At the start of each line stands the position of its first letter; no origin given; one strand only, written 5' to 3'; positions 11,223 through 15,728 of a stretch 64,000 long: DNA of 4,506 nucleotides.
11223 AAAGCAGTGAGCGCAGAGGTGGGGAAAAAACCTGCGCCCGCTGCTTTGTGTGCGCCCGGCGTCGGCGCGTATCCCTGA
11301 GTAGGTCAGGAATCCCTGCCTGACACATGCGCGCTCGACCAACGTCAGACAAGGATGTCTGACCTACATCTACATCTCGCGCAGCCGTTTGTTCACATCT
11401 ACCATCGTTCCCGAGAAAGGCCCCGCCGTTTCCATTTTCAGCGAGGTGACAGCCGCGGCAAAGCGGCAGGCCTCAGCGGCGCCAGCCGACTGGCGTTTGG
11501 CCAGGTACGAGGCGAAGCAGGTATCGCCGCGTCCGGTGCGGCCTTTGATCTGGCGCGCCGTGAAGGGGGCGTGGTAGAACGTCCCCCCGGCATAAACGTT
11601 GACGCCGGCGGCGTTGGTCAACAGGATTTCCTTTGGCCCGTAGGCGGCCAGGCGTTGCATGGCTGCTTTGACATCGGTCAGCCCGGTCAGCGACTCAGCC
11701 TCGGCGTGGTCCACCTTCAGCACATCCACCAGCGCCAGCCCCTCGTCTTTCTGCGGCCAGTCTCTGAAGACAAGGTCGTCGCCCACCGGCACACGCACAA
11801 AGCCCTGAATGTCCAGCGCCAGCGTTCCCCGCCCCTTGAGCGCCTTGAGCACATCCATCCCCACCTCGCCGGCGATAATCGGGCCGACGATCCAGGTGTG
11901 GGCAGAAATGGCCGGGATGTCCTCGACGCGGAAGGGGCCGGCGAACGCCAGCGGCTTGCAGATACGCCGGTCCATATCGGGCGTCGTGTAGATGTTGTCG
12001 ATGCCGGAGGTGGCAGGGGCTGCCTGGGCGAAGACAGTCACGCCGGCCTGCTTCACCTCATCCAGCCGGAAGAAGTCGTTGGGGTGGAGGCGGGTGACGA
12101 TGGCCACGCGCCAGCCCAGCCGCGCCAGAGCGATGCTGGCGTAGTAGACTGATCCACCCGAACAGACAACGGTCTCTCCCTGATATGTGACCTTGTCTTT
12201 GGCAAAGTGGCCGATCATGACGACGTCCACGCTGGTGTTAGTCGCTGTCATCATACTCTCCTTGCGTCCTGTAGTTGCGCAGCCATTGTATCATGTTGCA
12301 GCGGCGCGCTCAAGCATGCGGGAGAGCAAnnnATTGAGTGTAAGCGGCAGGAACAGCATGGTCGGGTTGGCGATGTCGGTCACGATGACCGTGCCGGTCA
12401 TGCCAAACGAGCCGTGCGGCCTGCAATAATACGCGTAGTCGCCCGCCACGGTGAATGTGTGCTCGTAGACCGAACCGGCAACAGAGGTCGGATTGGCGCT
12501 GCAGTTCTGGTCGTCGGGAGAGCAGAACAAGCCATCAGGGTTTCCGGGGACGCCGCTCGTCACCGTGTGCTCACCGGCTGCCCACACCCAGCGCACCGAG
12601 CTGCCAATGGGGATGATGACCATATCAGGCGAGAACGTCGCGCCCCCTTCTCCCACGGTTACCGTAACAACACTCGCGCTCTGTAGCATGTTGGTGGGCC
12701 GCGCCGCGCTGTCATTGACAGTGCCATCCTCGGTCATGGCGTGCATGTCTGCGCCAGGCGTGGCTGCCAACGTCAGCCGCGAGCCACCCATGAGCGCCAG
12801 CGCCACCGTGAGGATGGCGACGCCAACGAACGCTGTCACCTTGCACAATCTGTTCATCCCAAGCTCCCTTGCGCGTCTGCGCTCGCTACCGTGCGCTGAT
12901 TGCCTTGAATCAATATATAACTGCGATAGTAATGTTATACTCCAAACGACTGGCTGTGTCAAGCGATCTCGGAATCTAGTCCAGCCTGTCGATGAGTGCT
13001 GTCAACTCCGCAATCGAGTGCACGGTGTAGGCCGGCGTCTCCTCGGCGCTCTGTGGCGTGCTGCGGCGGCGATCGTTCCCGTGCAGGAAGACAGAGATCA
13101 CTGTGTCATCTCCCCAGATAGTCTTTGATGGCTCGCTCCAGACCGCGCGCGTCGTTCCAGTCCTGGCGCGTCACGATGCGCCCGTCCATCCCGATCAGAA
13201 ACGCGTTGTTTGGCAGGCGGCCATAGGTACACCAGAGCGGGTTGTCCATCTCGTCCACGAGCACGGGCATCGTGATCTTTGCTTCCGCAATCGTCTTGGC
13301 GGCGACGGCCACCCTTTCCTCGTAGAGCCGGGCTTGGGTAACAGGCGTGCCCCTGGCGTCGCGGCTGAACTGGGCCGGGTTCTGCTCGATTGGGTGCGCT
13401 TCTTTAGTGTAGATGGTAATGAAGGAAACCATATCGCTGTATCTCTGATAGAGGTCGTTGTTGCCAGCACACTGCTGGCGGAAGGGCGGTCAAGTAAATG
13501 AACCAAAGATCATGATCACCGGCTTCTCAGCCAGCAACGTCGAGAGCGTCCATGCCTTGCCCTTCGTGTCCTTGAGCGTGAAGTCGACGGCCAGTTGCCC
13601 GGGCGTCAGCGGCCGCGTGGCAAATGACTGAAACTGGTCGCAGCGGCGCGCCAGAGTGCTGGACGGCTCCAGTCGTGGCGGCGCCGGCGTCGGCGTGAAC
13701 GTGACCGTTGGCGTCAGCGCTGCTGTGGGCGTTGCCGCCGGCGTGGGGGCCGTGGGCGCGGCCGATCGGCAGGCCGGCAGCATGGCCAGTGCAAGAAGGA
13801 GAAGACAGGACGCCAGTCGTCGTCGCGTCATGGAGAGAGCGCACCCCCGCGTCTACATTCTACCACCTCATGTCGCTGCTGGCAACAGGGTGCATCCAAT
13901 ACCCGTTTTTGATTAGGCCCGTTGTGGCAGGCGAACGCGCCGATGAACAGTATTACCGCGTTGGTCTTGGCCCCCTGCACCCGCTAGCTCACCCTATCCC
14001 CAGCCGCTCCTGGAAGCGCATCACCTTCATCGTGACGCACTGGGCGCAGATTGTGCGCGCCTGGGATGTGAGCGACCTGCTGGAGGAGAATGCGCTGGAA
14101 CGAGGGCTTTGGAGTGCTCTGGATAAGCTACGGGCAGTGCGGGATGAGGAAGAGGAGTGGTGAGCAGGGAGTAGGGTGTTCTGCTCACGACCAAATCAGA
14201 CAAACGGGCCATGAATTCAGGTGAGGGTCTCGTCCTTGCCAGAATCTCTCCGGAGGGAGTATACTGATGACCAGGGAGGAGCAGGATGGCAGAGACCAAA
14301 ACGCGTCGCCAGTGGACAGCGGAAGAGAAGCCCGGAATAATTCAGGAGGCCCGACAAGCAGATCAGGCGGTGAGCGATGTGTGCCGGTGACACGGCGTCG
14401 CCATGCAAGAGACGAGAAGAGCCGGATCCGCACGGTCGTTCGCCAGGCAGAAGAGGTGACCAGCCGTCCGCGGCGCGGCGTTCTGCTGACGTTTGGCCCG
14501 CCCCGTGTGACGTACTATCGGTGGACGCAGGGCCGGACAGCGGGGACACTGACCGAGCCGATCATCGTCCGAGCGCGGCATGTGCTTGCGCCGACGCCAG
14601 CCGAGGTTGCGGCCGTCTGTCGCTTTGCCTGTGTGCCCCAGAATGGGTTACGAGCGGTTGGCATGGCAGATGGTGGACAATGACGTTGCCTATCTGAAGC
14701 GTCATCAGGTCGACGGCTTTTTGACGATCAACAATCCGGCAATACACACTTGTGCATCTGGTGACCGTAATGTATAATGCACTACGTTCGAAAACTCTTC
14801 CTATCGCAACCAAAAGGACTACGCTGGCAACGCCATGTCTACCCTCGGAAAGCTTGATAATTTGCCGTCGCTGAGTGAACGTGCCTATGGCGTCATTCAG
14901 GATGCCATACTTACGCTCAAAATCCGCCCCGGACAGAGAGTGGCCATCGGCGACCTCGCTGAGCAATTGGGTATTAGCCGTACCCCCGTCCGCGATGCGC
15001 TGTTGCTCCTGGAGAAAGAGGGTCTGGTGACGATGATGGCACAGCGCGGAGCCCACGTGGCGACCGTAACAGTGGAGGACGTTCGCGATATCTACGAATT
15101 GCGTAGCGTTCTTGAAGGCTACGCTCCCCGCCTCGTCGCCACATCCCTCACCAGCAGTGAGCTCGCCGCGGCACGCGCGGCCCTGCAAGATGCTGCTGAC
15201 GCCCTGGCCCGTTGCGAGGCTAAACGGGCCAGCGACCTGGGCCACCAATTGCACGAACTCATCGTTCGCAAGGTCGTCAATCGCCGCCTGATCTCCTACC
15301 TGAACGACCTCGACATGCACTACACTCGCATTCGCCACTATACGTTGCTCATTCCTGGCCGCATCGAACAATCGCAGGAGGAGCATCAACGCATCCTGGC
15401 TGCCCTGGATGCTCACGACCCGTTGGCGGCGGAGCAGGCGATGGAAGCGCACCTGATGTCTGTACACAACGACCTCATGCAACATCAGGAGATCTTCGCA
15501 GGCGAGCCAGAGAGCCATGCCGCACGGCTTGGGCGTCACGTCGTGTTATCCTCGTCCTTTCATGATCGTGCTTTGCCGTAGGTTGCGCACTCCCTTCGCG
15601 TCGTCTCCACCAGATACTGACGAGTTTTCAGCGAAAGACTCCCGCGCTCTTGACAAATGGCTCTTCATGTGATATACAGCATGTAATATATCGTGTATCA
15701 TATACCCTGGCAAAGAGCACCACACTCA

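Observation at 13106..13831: Exported deiodinase-like selenoprotein: in-frame UGA in an FGSFT-U-PPF motif with a SECIS-like hairpin 10 nt downstream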

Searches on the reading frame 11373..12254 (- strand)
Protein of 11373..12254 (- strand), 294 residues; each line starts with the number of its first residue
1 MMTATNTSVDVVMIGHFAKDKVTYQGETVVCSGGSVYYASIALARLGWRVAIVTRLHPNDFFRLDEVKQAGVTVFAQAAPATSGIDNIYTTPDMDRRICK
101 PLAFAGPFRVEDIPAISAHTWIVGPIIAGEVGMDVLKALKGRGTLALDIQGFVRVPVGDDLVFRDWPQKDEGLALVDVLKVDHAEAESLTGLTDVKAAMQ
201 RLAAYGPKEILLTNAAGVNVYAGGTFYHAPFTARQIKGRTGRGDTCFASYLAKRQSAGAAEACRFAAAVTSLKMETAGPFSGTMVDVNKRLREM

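Call 39: search_protein_families(library=pfam, proteins=[window:11373-12254:-], max_evalue=0.001)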
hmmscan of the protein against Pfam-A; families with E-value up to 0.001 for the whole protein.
window:11373-12254:- (294 aa): 1 family
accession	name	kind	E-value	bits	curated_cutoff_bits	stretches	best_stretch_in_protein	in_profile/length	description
PF00294.29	PfkB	-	8.1e-10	38.9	25.8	1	166-278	170-294/302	pfkB family carbohydrate kinase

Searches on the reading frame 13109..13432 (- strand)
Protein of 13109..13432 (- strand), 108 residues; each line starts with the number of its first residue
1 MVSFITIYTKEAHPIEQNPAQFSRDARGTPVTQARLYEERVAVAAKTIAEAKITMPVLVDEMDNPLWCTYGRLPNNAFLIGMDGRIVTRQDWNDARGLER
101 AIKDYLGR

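Call 74: find_encoding_contigs(protein=window:13109-13432:-, flank=3000, max_places=3)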
Protein seq(108 aa) (108 aa): 2 contigs read that carry it; 2 places shown.
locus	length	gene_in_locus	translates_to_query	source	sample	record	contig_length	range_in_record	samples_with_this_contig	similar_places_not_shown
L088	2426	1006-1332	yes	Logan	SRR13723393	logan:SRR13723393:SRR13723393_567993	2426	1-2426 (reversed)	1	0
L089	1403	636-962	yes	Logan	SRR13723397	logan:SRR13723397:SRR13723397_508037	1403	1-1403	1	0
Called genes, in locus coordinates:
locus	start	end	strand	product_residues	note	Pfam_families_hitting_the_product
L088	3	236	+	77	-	?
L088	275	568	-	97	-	-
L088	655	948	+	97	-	-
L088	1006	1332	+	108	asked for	-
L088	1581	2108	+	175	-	PF00127:Copper-bind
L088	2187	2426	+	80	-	?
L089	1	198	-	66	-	?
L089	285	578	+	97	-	-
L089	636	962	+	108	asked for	-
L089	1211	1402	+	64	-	?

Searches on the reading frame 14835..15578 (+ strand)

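Call 39: search_protein_families(library=pfam, proteins=[window:14835-15578:+], max_evalue=0.001)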
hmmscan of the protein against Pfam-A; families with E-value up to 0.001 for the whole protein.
window:14835-15578:+ (248 aa): 5 families
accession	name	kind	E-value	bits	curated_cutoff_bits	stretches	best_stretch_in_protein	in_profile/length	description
PF07729.17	FCD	-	1.7e-23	83.9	24.3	1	85-207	1-123/125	FCD domain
PF00392.27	GntR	-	1.7e-14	53.7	27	1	13-75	1-64/64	Bacterial regulatory proteins, gntR family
PF13412.12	HTH_24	-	2.8e-05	24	21.9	1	37-66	19-48/48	Winged helix-turn-helix DNA-binding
PF08279.18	HTH_11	-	0.00097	19.4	25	0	26-71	7-50/55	HTH domain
PF14502.12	HTH_41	-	0.00099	18.9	25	0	37-70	8-41/48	Helix-turn-helix domain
